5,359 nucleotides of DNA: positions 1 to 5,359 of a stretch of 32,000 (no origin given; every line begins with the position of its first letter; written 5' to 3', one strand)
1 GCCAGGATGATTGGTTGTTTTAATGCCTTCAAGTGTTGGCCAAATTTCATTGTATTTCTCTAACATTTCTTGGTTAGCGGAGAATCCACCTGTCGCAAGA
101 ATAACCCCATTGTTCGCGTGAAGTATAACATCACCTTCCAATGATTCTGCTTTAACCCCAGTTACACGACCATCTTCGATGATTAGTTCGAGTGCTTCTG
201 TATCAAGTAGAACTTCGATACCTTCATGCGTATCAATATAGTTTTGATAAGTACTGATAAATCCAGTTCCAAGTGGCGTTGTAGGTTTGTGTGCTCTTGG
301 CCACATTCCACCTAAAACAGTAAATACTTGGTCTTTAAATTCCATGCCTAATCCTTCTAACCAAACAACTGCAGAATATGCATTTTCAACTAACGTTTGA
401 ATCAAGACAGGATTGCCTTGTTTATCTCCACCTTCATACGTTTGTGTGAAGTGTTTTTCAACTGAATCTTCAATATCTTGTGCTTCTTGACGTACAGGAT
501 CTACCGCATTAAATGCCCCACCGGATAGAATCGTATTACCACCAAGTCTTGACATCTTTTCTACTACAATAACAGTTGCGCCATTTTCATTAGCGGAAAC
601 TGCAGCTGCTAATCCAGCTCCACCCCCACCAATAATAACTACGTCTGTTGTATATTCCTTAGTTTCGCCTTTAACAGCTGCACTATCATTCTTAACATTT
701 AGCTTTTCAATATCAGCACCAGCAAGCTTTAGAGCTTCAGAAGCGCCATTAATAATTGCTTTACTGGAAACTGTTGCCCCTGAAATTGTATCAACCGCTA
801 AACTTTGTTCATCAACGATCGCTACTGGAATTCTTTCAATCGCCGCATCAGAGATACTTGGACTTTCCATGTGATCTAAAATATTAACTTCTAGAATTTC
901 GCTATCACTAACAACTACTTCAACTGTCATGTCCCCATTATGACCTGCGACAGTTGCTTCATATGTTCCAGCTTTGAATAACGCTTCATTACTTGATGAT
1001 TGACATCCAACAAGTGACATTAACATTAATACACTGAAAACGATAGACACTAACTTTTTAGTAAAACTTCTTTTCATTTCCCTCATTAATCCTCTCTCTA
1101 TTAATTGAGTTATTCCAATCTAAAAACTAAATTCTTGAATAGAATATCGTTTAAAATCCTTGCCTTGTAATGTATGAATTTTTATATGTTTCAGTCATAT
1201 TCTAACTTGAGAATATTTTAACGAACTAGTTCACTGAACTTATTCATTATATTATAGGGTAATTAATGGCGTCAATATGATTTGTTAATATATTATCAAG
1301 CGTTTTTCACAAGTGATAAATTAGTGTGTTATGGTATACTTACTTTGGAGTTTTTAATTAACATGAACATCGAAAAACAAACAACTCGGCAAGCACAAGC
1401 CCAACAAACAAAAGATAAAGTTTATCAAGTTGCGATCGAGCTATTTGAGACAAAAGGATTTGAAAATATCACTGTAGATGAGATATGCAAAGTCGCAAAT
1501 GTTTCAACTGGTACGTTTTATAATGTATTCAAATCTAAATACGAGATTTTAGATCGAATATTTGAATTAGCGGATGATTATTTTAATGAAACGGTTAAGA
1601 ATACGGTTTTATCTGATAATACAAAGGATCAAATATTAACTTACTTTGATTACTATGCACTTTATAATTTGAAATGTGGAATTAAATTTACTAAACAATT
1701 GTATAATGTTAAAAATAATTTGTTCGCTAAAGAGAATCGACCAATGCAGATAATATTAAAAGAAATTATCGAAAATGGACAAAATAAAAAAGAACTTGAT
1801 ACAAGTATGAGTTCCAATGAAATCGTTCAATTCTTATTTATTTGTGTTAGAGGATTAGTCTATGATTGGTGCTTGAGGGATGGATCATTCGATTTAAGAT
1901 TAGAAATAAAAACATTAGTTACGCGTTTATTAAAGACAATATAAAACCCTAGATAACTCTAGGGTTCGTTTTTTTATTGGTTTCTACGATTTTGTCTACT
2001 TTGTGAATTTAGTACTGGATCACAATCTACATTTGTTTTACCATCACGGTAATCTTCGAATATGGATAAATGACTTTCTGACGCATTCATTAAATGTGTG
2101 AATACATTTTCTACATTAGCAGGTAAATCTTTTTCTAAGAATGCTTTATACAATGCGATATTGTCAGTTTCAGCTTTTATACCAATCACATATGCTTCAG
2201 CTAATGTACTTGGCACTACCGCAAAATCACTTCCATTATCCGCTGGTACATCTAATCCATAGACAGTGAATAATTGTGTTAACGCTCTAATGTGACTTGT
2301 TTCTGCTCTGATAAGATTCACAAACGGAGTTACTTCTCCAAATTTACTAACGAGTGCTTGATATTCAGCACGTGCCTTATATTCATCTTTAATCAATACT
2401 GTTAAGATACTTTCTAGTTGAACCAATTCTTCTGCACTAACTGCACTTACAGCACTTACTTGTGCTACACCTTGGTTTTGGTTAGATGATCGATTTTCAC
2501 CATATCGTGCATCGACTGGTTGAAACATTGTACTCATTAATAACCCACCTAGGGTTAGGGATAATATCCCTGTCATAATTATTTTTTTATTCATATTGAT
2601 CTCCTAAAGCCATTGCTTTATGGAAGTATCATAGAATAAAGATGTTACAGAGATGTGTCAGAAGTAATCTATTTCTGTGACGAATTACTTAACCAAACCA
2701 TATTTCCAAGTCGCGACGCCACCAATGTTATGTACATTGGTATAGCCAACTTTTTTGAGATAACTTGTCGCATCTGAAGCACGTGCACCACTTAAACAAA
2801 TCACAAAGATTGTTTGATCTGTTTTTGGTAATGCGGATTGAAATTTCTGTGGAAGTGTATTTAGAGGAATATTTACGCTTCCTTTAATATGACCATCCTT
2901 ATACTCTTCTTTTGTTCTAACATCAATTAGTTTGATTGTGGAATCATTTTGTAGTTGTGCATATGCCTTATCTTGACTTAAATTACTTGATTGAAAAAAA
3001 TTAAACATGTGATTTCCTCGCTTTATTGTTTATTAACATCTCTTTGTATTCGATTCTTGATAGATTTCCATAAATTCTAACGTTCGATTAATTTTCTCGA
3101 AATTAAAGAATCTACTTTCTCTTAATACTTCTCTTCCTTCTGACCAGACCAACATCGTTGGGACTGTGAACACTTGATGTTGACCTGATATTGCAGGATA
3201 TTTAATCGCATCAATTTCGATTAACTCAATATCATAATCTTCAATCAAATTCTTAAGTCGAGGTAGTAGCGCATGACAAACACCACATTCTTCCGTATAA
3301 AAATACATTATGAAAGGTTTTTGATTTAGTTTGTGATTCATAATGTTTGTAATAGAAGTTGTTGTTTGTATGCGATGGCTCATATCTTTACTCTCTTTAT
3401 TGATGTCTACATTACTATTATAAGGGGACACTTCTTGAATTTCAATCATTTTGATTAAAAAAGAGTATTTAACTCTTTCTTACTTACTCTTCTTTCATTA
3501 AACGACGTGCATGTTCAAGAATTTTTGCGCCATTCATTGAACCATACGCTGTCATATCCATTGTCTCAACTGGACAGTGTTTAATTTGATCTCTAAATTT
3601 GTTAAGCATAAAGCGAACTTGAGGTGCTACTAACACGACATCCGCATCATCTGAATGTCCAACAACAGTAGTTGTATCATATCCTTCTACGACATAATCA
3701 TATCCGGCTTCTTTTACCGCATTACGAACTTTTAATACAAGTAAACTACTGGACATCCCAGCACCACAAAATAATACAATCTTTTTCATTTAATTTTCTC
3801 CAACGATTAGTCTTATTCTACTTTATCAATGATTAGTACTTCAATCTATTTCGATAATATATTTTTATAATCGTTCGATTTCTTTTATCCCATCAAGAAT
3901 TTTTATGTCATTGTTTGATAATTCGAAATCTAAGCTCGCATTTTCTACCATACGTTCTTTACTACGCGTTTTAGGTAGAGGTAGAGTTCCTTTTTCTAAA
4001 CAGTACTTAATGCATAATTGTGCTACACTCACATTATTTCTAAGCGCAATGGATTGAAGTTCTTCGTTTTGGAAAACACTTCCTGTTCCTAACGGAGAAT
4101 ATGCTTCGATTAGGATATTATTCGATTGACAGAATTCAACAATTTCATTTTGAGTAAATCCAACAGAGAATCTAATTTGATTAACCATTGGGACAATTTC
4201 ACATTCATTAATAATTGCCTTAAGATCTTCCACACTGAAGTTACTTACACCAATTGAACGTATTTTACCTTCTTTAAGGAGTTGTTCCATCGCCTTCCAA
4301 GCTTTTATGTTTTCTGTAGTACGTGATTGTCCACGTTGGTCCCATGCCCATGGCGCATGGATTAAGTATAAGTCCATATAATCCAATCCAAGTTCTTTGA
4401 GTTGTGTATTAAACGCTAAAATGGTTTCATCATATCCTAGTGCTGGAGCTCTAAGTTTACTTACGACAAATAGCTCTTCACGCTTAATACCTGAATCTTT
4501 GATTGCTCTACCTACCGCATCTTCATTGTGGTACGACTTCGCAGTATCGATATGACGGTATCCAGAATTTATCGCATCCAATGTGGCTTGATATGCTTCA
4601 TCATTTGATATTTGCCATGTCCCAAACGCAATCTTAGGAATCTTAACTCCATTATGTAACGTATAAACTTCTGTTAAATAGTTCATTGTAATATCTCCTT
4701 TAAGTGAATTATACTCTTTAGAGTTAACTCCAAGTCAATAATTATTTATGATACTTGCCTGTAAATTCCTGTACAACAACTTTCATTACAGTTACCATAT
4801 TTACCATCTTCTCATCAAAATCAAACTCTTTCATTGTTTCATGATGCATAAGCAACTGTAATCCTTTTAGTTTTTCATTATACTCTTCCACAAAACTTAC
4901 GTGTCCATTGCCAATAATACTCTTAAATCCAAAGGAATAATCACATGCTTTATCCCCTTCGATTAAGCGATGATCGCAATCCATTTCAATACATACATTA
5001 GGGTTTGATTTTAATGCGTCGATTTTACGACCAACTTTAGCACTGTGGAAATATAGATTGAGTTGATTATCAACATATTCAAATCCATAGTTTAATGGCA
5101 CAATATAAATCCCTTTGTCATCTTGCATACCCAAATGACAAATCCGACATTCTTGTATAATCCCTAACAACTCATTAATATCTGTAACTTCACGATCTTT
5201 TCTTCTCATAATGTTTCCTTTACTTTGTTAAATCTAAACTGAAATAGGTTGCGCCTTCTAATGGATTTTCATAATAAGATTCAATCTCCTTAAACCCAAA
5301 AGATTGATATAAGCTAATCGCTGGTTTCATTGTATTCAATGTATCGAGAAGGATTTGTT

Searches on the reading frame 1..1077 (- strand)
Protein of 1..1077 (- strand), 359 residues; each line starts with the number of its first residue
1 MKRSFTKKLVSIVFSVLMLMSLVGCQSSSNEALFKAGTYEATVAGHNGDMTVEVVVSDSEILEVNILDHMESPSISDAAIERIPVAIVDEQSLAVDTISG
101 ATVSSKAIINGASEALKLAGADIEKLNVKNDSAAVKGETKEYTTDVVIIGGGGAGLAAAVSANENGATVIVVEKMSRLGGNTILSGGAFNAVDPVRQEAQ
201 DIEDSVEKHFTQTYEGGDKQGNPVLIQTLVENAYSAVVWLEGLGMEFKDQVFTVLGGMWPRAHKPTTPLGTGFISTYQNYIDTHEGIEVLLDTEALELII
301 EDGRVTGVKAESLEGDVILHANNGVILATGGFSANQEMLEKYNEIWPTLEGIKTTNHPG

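Call 13: search_protein_families(library=pfam, proteins=[window:1-1077:-], max_evalue=0.00001)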
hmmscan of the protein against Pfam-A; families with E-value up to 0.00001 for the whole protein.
window:1-1077:- (359 aa): 9 families
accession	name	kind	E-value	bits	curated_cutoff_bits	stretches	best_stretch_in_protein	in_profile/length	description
PF00890.30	FAD_binding_2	-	4.6e-41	141.8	20.4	1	145-356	1-223/414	FAD binding domain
PF04205.19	FMN_bind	-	2.5e-15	57.3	22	1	45-117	1-77/77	FMN-binding domain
PF12831.13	FAD_oxidored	-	2.3e-14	54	27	1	145-322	1-138/416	FAD dependent oxidoreductase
PF01266.30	DAO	-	2.8e-11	44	27.9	1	145-191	1-48/353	FAD dependent oxidoreductase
PF03486.20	HI0933_like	-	5.7e-10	39.5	50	1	145-334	2-167/244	HI0933-like protein Rossmann domain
PF07992.20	Pyr_redox_2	-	1.2e-09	38.4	26.1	1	145-334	2-112/291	Pyridine nucleotide-disulphide oxidoreductase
PF01946.23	Thi4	-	1.8e-08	34.3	26.2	1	142-213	16-87/235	Thi4 family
PF01134.28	GIDA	-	2.6e-06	27.2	22.1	0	145-177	1-34/391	Glucose inhibited division protein A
PF13450.12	NAD_binding_8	-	1e-05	26.2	21.9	0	148-181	1-34/68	NAD(P)-binding Rossmann-like domain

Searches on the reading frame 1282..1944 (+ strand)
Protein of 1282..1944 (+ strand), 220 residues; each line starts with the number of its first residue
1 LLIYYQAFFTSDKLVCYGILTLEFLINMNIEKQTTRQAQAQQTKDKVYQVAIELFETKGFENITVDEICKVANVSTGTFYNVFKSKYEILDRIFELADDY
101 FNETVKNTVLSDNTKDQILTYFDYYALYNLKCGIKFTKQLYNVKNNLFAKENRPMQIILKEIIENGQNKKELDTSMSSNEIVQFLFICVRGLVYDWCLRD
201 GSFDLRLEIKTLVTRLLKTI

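Call 13: search_protein_families(library=pfam, proteins=[window:1282-1944:+], max_evalue=0.00001)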
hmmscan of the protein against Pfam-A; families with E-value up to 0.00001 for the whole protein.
window:1282-1944:+ (220 aa): 1 family
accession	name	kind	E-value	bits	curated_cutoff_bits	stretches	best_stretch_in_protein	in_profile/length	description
PF00440.29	TetR_N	-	7.9e-12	45.2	24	1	49-92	3-46/47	Bacterial regulatory proteins, tetR family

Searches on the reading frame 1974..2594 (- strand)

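Call 13: search_protein_families(library=pfam, proteins=[window:1974-2594:-], max_evalue=0.00001)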
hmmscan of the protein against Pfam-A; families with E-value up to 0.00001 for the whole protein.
window:1974-2594:- (206 aa): 1 family
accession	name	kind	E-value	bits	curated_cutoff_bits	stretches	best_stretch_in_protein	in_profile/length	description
PF09968.15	DUF2202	-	6.5e-06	26.5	22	0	64-136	5-76/162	Uncharacterized protein domain (DUF2202)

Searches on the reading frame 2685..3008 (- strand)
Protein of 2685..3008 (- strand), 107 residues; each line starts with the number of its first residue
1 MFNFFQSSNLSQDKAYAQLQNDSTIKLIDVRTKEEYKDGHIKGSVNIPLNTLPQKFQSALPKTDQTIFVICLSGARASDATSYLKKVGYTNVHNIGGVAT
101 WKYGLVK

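Call 13: search_protein_families(library=pfam, proteins=[window:2685-3008:-], max_evalue=0.00001)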
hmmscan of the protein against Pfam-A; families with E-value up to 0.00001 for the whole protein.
window:2685-3008:- (107 aa): 1 family
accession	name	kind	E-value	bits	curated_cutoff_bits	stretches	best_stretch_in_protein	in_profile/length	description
PF00581.25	Rhodanese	-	2.7e-20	73.2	22.2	1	16-102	5-100/102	Rhodanese-like domain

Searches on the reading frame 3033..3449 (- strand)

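Call 13: search_protein_families(library=pfam, proteins=[window:3033-3449:-], max_evalue=0.00001)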
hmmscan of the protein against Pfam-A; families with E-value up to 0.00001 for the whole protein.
window:3033-3449:- (138 aa): 2 families
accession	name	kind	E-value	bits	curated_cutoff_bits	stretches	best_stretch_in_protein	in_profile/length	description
PF00085.26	Thioredoxin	-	2.2e-11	44.1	23.5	1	40-108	13-85/103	Thioredoxin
PF13728.12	TraF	-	2.7e-06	27.8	23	1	39-103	125-200/224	F plasmid transfer operon protein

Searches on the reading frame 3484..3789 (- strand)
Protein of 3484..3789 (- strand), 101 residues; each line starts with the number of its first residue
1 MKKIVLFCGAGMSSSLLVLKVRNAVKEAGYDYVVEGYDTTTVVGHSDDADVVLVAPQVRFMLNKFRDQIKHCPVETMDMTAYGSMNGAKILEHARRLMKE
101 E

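Call 13: search_protein_families(library=pfam, proteins=[window:3484-3789:-], max_evalue=0.00001)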
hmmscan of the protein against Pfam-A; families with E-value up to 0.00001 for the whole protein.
window:3484-3789:- (101 aa): 1 family
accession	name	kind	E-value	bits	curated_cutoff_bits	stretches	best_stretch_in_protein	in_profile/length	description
PF02302.22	PTS_IIB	-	2.6e-18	66.9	23.6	1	3-92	1-89/90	PTS system, Lactose/Cellobiose specific IIB subunit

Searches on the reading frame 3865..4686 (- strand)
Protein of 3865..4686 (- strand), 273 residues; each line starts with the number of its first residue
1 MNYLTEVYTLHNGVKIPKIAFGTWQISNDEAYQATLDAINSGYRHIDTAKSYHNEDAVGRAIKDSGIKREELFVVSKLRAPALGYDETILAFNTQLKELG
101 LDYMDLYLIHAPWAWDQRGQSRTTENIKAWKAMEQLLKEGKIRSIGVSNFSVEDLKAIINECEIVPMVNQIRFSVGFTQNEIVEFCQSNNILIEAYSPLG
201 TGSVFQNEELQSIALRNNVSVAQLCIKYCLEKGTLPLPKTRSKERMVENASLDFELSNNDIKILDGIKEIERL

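Call 13: search_protein_families(library=pfam, proteins=[window:3865-4686:-], max_evalue=0.00001)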
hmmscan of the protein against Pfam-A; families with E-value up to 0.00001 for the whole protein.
window:3865-4686:- (273 aa): 1 family
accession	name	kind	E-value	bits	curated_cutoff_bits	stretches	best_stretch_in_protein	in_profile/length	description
PF00248.27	Aldo_ket_red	-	2e-51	175.3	24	1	18-268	1-290/291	Aldo/keto reductase family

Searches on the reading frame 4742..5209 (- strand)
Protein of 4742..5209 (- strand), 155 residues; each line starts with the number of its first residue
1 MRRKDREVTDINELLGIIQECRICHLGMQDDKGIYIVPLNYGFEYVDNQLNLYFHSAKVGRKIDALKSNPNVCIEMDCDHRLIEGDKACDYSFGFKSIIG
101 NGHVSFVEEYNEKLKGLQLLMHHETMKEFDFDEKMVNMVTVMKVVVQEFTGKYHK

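Call 13: search_protein_families(library=pfam, proteins=[window:4742-5209:-], max_evalue=0.00001)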
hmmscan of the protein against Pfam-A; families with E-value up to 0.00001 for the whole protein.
window:4742-5209:- (155 aa): 1 family
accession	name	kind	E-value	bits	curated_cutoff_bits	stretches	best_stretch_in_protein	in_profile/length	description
PF12900.13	Pyridox_ox_2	-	7.4e-16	58.8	27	1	12-152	3-139/140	Pyridoxamine 5'-phosphate oxidase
